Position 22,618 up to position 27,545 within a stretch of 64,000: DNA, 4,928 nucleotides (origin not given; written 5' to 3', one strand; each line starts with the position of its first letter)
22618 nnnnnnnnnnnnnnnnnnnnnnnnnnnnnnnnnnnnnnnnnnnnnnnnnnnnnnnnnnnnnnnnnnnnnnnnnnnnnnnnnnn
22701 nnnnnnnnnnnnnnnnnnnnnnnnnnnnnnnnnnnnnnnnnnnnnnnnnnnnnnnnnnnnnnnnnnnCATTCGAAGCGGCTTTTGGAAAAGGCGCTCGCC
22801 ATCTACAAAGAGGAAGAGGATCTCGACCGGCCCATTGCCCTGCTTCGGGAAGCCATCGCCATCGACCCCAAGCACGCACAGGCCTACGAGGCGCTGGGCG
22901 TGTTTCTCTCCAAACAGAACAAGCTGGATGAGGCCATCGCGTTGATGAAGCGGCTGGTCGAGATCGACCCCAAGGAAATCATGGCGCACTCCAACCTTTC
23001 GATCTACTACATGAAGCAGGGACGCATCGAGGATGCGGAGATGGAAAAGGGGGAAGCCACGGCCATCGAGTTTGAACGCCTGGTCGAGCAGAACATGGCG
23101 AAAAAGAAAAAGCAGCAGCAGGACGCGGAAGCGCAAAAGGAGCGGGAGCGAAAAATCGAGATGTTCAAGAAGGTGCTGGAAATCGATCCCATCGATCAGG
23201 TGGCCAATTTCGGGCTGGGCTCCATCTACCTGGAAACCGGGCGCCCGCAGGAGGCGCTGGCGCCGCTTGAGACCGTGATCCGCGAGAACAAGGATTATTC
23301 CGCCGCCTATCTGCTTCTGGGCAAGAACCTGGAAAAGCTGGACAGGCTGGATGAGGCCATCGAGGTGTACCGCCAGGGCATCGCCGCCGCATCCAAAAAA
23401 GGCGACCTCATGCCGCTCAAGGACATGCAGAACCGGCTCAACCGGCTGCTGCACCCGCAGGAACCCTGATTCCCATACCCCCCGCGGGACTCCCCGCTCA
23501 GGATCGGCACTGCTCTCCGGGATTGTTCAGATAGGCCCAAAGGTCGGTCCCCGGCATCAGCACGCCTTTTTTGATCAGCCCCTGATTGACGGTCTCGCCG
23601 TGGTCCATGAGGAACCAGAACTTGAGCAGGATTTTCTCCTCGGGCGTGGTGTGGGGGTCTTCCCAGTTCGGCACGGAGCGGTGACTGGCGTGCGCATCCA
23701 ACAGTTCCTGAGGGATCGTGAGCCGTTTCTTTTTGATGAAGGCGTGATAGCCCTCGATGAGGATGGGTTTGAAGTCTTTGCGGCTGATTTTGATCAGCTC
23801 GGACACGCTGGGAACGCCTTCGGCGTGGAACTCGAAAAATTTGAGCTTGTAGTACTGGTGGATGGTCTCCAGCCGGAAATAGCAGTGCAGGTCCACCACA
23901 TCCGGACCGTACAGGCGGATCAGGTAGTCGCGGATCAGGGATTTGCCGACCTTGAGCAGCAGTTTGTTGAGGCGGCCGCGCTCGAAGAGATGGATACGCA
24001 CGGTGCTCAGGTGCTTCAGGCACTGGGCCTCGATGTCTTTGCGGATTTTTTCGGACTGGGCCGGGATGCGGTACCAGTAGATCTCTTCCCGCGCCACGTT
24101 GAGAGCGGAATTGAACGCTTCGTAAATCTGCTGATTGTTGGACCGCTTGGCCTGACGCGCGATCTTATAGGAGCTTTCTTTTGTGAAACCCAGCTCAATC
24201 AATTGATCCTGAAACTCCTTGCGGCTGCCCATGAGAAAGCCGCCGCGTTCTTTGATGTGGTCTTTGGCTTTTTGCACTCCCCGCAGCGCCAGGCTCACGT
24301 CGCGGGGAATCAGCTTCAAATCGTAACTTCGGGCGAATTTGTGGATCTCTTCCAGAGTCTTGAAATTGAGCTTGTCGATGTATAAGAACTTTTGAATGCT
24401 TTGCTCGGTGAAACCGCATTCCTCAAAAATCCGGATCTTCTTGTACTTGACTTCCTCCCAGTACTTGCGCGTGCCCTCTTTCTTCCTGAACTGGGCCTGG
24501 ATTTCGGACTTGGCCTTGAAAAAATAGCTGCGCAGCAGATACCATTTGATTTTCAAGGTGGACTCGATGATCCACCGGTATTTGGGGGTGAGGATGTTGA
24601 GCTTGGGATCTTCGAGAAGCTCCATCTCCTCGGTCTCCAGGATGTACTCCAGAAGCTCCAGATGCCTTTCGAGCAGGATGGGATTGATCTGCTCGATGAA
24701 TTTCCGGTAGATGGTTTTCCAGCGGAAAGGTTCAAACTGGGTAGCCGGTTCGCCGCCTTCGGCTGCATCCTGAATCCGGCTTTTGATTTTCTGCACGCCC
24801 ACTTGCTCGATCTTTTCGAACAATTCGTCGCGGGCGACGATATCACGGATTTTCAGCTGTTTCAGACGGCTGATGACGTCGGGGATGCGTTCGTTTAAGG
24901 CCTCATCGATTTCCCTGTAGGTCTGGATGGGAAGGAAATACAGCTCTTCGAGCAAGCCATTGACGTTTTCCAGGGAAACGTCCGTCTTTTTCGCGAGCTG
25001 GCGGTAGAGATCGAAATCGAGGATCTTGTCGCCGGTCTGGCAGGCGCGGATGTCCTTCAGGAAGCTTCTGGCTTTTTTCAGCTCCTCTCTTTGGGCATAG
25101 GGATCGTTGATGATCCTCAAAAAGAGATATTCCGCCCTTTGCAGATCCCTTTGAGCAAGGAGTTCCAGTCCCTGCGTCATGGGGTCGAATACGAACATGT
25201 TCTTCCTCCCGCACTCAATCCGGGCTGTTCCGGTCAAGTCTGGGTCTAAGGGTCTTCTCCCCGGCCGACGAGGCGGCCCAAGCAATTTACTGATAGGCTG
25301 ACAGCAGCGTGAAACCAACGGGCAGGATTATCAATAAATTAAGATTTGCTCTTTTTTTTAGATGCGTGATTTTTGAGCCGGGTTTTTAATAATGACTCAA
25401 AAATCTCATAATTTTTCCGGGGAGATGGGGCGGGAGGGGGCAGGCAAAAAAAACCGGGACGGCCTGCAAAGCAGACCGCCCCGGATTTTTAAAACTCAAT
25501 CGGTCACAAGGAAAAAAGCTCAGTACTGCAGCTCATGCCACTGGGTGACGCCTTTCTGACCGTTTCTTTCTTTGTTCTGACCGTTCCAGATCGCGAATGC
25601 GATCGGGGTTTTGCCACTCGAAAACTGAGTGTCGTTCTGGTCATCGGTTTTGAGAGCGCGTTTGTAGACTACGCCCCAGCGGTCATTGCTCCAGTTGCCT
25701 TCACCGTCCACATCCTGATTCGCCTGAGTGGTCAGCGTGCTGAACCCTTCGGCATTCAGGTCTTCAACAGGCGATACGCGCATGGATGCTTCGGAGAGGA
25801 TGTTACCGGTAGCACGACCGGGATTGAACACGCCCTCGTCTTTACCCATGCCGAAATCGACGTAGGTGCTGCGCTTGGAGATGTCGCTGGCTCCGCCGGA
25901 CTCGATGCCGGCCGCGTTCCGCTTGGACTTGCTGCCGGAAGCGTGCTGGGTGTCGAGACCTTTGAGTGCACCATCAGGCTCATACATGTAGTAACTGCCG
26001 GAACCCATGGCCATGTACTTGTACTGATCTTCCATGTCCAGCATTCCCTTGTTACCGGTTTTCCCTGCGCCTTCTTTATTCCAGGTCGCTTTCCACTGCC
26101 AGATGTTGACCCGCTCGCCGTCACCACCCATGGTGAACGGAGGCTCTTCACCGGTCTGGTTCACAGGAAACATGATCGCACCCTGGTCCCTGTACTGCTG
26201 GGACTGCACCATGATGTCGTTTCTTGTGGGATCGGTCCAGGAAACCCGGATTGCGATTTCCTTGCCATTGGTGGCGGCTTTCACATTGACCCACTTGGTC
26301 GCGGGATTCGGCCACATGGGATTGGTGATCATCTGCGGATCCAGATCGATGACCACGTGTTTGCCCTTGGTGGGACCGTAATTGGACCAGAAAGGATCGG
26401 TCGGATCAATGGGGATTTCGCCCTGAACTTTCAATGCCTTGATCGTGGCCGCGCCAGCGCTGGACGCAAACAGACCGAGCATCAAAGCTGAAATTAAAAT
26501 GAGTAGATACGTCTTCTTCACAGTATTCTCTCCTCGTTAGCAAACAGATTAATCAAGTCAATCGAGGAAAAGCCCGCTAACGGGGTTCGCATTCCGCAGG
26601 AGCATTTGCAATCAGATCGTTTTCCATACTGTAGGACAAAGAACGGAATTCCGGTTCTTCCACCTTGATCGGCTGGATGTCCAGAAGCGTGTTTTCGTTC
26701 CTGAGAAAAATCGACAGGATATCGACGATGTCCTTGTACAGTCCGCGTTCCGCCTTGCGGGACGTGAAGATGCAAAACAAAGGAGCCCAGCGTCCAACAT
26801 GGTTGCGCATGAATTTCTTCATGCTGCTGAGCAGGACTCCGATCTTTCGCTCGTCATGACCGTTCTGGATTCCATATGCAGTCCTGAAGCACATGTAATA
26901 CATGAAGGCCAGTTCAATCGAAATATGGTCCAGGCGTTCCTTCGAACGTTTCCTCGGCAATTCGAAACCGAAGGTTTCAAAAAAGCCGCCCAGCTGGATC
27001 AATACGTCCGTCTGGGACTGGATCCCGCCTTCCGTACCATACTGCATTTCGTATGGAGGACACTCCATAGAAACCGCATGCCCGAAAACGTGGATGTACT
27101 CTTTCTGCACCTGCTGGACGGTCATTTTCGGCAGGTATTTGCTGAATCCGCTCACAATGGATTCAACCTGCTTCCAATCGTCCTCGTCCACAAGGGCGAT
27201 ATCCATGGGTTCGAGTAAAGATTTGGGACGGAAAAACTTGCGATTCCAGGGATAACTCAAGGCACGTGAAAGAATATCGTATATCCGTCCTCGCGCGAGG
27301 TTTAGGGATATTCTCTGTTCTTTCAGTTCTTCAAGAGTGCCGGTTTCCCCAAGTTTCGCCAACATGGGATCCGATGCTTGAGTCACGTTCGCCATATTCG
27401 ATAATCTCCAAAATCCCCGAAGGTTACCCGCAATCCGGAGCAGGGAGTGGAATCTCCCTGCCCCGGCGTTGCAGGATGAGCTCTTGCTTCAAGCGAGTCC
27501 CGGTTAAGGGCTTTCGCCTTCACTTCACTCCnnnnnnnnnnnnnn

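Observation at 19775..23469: Compact Fe-S maturation neighbourhood: bolA-grxD-Prx-like divergent from erpA and ygfZ-TPR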

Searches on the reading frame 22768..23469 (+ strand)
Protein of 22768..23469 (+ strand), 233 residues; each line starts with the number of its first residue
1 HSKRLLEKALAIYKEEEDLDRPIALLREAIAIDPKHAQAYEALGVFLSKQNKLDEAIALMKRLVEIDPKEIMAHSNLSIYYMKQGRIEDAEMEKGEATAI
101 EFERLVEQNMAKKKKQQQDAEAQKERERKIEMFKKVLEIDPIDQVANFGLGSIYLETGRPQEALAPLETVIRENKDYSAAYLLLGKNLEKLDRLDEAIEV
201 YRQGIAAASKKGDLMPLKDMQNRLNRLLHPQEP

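Call 50: search_solved_structures(query=window:22768-23469:+, max_evalue=0.001)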
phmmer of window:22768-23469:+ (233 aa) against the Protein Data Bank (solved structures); distinct sequences matched with E-value up to 0.001: 111 (the best 60 are shown).
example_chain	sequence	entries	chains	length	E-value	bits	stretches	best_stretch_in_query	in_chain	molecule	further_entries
9qhb_A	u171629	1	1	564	5.5e-54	186.8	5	13-90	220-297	Engineered tetratricopeptide repeat protein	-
8bu0_A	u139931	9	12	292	4.9e-33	118.4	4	13-90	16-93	Consensus tetratricopeptide repeat protein | Crystal structure of an 8-repeat consensus TPR superhelix with Zinc. | Monomer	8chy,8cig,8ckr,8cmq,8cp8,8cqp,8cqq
9qhc_A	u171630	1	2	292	1.7e-27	100.3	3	13-90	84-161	Engineered tetratricopeptide repeat protein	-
7yeh_B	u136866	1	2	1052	1.1e-24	91.1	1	27-186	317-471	UDP-N-acetylglucosamine--peptide N-acetylglucosaminyltransferase 110 kDa subunit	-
7yea_A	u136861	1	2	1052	1.1e-24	91.1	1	27-186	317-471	UDP-N-acetylglucosamine--peptide N-acetylglucosaminyltransferase 110 kDa subunit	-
7ntf_A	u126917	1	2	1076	1.8e-24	90.4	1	27-188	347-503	Isoform 1 of UDP-N-acetylglucosamine--peptide N-acetylglucosaminyltransferase 110 kDa subu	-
1w3b_A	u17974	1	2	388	2.9e-20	76.6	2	27-117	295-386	UDP-N-ACETYLGLUCOSAMINE--PEPTIDE N-ACETYLGLUCOSAMINYLTRANSFERASE 110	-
6eou_A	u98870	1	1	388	5.2e-20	75.8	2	28-117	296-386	UDP-N-acetylglucosamine--peptide N-acetylglucosaminyltransferase 110 kDa subunit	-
7y4i_A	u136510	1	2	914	3.4e-18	69.9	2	11-89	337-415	Probable UDP-N-acetylglucosamine--peptide N-acetylglucosaminyltransferase SPINDLY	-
9gzg_A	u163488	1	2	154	3.6e-18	69.8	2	10-90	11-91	Engineered CTPR protein with glutamic acids for conductivity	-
8dtf_A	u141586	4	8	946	4.1e-18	69.6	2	11-90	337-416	Probable UDP-N-acetylglucosamine--peptide N-acetylglucosaminyltransferase SPINDLY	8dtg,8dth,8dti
6b85_J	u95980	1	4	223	4.7e-15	59.6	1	27-74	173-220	TMHC4_R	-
2fo7_A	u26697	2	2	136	2e-14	57.5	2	13-90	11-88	SYNTHETIC CONSENSUS TPR PROTEIN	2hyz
8ch0_A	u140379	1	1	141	2.3e-14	57.4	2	13-90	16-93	Consensus tetratricopeptide repeat protein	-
9sfw_B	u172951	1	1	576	3.2e-14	56.9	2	13-92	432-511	Peroxisomal targeting signal receptor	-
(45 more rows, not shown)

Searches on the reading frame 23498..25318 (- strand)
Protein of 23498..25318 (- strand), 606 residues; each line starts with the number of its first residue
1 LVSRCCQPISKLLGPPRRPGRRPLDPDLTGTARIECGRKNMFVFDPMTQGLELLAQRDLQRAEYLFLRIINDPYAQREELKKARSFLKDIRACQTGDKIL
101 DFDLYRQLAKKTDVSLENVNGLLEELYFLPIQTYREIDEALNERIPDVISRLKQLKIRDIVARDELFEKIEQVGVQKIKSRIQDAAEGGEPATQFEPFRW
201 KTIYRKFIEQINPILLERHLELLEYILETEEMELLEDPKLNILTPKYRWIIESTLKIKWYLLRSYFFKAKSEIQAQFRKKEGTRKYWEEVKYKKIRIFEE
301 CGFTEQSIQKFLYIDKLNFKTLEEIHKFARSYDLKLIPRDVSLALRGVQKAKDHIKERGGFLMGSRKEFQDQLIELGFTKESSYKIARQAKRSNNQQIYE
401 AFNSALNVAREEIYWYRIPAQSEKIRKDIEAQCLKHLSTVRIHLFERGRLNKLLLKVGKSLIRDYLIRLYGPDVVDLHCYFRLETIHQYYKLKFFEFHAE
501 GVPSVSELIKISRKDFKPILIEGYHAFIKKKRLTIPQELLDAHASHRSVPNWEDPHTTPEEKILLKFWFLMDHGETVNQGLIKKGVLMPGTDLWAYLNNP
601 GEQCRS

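Call 3: search_protein_families(library=pfam, proteins=[window:23498-25318:-], max_evalue=0.01)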
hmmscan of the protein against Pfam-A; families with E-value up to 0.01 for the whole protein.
window:23498-25318:- (606 aa): 0 families

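Call 4: search_protein_families(library=ncbifam, proteins=[window:23498-25318:-], max_evalue=0.01)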
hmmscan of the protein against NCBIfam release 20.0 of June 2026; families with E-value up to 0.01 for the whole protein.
window:23498-25318:- (606 aa): 0 families

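Call 32: search_solved_structures(query=window:23498-25198:-, max_evalue=1)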
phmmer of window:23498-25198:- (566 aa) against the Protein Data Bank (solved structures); distinct sequences matched with E-value up to 1: 0.

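Call 40: find_homologous_proteins(query=window:23498-25198:-, max_evalue=0.001)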
Query window:23498-25198:- (566 aa): 410 proteins with E <= 0.001 among 8000 candidates; the best 120 are listed.
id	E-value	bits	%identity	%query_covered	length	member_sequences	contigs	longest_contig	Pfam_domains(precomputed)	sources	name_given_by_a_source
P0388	0.0e+0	1272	100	100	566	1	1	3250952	-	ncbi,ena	-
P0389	0.0e+0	1134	89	100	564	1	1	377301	-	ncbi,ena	-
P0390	0.0e+0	1072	83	100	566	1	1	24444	-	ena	-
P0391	1.5e-285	966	76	100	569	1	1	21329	-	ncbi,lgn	ncbi:MAG: hypothetical protein ACE5E9_12225 [Nitrospinaceae bacterium]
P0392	7.8e-283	957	74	100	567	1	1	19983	-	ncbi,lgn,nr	ncbi:MAG: hypothetical protein NPINA01_33170 [Nitrospinaceae bacterium]|nr:MAG: hypothetical protein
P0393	7.1e-278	941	73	100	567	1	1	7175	-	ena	-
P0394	1.9e-277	940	73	100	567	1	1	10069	-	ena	-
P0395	1.3e-276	937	73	100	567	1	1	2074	-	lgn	-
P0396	4.1e-276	935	73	100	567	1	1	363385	-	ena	-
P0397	1.1e-274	930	72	100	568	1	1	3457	-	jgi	jgi:hypothetical protein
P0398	1.6e-274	930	72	100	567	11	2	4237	-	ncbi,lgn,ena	-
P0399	4.0e-274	929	72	100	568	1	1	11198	-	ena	-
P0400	2.2e-272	923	72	100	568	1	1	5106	-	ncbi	-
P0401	1.4e-271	920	76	92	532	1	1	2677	-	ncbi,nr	ncbi:MAG: hypothetical protein GWM98_27390, partial [Nitrospinaceae bacterium]|nr:hypothetical prote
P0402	1.4e-270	917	71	100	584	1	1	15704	-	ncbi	-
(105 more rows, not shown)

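Call 52: predict_structure(alignment_id=A3)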
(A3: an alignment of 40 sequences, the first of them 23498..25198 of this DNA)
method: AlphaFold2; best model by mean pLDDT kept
length: 566 residues; sequences in the alignment: 40
mean_pLDDT: 69.2   pTM: 0.45
mean pLDDT of the five models: 69.2, 69.0, 64.6, 60.6, 53.2
residues with pLDDT >= 90: 29; 70-90: 283; 50-70: 152; < 50: 102
segments of 3 or more residues with pLDDT < 50: 1-4, 71-73, 196-226, 228-230, 238-242, 372-382, 388-407, 436-445, 509-511, 560-566
pLDDT, mean of each block of 10 residues (from residue 1): 50 70 72 59 80 78 66 63 86 83 75 57 72 88 72 77 83 63 56 48 40 42 46 49 63 87 85 77 91 90 86 83 79 85 81 71 64 45 48 38 48 69 68 51 52 74 62 83 90 90 74 73 85 80 84 66 36
secondary structure, 60 per line:
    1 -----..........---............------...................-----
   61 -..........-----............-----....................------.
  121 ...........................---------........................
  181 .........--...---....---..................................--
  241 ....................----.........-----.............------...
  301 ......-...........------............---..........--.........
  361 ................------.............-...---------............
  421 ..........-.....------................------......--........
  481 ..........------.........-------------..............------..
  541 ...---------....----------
elements in order: H6-15 H19-30 H37-55 H62-71 H77-88 H94-113 H120-147 H157-189 H198-201 H205-238 H241-260 H265-273 H279-291 H298-306 H308-318 H325-336 H340-349 H352-376 H383-395 H409-430 H432-436 H443-458 H465-470 H473-490 H497-505 H519-532 H539-543 H553-556

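Call 55: fold_search(model_id=the predicted structure, library=pdb)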
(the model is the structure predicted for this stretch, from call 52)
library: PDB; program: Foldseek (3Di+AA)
matches with E <= 10: 11; with E <= 0.001: 0
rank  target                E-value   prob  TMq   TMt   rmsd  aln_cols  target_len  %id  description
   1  5zzj_A                4.1e+00  0.02  0.11  0.11  32.4       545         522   13  Crystal structure of a enzyme from Santalum album (released 2019-06-12)
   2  6hd5_t                4.8e+00  0.01  0.09  0.07  37.4       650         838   14  Cryo-EM structure of the ribosome-NatA complex (released 2018-12-19)
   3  5a5t_C                5.3e+00  0.02  0.10  0.10  29.4       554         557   11  Structure of mammalian eIF3 in the context of the 43S preinitiation complex (released 2015-09-09)
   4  9hhl_f                5.3e+00  0.02  0.11  0.09  24.0       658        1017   11  Structure of Dynein-Dynactin-NuMA-LIS1 (released 2025-12-03)
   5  4n78_B                5.5e+00  0.02  0.10  0.07  29.1       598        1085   11  The WAVE Regulatory Complex Links Diverse Receptors to the Actin Cytoskeleton (released 2014-02-05)
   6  5zzj_D                5.8e+00  0.02  0.11  0.11  31.7       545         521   12  Crystal structure of a enzyme from Santalum album (released 2019-06-12)
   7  8rx0_E                6.6e+00  0.04  0.13  0.12  22.5       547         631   12  (NEDD8)-CRL2VHL-MZ1-Brd4BD2-Ub(G76S, K48C)-UBE2R1(C93K, S138C, C191S, C223S)-Ub (released 2024-03-06)
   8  6qh6_A                6.8e+00  0.02  0.14  0.13  26.2       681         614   11  AP2 clathrin adaptor core with two cargo peptides in open+ conformation (released 2019-09-04)
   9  6c9m_C                7.1e+00  0.01  0.10  0.08  38.1       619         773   15  The Human NatA (Naa10/Naa15) amino-terminal acetyltransferase complex (released 2018-06-06)
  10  9k82_A                9.3e+00  0.03  0.08  0.16  13.9       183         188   15  Cryo-EM structure of designed zinc-induced filament Fiber-n5-Zn1-HEHE-917 (released 2025-10-29)
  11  8tl9_D                9.7e+00  0.01  0.09  0.04  36.4       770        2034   12  Human Type 3 IP3 Receptor - Resting State (+IP3/ATP) (released 2023-11-08)

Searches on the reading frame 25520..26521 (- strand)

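Call 35: search_protein_families(library=pfam, proteins=[window:25520-26521:-], max_evalue=0.0001)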
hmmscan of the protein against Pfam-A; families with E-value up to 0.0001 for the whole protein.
window:25520-26521:- (333 aa): 1 family
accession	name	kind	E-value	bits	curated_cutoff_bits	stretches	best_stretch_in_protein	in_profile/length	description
PF09459.16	EB_dh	-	3.6e-30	106.2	33.3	1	45-323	4-235/236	Ethylbenzene dehydrogenase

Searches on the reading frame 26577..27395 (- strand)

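Call 35: search_protein_families(library=pfam, proteins=[window:26577-27395:-], max_evalue=0.0001)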
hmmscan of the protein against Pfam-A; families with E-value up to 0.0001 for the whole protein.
window:26577-27395:- (272 aa): 1 family
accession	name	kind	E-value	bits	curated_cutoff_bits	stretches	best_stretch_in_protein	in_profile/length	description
PF02613.20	Nitrate_red_del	-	1.7e-16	60.9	22.2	1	76-208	7-135/136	Nitrate reductase delta subunit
